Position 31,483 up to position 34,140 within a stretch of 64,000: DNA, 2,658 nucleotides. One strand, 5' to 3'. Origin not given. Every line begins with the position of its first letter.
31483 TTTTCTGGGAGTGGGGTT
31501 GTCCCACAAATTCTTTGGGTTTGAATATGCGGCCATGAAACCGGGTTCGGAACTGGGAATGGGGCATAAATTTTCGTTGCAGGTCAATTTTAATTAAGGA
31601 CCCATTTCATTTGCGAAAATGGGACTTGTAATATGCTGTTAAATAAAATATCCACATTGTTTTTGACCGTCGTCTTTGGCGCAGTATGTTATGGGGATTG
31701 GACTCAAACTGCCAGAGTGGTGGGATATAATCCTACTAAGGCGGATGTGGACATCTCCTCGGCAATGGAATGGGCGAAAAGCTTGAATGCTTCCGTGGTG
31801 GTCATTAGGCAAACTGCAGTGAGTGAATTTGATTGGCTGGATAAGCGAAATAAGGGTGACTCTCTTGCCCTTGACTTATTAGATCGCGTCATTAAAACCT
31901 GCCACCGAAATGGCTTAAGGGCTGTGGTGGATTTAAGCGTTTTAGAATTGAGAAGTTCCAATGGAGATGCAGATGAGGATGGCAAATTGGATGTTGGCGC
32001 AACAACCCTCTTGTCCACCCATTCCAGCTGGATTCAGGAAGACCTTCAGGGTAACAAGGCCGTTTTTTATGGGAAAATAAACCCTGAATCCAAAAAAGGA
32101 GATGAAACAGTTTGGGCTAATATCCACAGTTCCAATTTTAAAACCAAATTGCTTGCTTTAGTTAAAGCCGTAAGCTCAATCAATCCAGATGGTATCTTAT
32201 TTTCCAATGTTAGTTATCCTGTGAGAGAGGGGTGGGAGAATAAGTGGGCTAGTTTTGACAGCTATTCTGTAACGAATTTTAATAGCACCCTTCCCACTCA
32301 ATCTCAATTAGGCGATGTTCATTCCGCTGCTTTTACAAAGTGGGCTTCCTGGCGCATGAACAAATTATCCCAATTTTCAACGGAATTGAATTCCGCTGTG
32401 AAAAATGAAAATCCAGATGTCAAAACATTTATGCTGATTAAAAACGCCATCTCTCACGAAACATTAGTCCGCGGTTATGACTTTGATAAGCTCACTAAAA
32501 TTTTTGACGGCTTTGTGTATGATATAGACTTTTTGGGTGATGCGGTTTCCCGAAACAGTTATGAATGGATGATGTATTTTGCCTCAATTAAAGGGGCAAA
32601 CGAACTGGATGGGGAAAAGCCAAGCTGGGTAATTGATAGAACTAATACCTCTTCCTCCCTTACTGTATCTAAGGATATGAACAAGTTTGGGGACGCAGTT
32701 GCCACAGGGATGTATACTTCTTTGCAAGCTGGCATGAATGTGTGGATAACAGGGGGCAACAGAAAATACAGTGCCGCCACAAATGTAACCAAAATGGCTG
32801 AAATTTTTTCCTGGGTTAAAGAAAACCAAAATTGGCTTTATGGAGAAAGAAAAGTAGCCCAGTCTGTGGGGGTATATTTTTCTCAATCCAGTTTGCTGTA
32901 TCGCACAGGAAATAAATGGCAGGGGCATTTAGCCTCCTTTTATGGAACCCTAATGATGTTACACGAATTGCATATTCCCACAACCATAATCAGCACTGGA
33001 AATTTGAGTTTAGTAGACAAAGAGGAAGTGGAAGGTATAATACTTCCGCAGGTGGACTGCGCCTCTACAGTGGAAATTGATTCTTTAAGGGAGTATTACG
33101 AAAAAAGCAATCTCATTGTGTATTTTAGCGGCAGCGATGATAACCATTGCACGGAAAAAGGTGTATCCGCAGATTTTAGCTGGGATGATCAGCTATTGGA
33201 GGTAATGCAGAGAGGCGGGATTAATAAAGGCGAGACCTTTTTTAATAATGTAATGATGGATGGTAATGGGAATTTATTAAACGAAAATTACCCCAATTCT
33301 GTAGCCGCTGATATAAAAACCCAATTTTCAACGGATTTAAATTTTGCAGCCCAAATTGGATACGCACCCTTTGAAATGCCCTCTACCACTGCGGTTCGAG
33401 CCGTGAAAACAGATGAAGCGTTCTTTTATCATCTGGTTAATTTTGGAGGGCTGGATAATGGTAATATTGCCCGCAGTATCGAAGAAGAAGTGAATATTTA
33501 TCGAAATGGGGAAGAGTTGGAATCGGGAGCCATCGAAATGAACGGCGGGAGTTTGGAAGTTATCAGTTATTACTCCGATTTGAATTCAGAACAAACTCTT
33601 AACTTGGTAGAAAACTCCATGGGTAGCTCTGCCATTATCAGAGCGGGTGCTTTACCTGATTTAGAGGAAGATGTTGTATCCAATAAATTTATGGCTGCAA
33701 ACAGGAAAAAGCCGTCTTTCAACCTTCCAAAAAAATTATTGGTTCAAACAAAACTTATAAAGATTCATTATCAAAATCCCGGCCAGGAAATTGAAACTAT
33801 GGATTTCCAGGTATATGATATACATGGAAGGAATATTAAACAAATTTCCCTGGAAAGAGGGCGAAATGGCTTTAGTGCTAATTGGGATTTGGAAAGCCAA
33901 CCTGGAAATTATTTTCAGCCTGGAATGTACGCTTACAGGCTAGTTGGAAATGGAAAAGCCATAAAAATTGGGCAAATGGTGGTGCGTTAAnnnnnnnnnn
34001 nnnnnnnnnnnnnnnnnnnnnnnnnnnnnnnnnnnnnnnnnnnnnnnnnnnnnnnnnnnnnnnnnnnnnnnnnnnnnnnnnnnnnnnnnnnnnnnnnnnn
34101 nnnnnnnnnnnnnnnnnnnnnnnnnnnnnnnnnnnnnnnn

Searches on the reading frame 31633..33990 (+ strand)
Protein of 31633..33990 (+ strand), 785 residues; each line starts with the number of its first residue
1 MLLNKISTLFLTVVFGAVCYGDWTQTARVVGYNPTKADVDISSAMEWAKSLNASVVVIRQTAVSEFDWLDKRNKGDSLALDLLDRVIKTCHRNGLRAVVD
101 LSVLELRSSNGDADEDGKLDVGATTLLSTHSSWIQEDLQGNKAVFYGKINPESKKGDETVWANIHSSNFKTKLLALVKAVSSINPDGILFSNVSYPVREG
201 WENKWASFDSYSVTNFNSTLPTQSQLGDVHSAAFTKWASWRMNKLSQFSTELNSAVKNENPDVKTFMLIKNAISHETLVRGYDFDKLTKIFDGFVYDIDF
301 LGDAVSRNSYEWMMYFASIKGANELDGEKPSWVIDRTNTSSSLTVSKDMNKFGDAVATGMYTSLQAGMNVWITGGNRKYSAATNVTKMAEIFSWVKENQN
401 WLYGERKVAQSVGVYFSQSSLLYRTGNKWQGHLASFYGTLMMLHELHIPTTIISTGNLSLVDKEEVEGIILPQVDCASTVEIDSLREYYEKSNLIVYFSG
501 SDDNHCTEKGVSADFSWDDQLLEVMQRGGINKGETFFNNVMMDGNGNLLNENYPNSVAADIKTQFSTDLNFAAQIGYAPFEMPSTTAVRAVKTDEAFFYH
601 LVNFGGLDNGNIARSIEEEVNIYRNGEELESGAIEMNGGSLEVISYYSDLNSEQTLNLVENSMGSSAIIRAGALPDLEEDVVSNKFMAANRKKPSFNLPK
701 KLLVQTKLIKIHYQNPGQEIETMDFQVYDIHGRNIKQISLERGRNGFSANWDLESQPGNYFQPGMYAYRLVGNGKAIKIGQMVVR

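Call 4: search_protein_families(library=ncbifam, proteins=[window:31633-33990:+], max_evalue=1)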
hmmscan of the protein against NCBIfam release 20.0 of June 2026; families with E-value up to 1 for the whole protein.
window:31633-33990:+ (785 aa): 3 families
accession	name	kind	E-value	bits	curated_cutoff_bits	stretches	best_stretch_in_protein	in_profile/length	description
TIGR04183.1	Por_Secre_tail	domain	0.0037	17.2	23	1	712-784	12-71/72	T9SS type A sorting domain-containing protein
NF005176.1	PRK06655.1-1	equivalog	0.0082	16.1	230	1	718-776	94-155/197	flagellar hook assembly protein FlgD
TIGR04483.1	D_pro_red_PrdB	equivalog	0.28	10.6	300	0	578-635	46-103/238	D-proline reductase (dithiol) protein PrdB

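Call 5: search_protein_families(library=pfam, proteins=[window:31633-33990:+], max_evalue=0.1)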
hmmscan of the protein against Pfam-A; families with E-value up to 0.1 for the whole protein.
window:31633-33990:+ (785 aa): 2 families
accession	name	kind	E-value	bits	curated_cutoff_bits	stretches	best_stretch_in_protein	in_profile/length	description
PF14871.12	GHL6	-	0.0017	19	35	0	45-100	6-63/132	Hypothetical glycosyl hydrolase 6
PF02638.21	GHL10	-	0.016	14.7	27.9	1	177-264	147-224/311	Glycosyl hydrolase-like 10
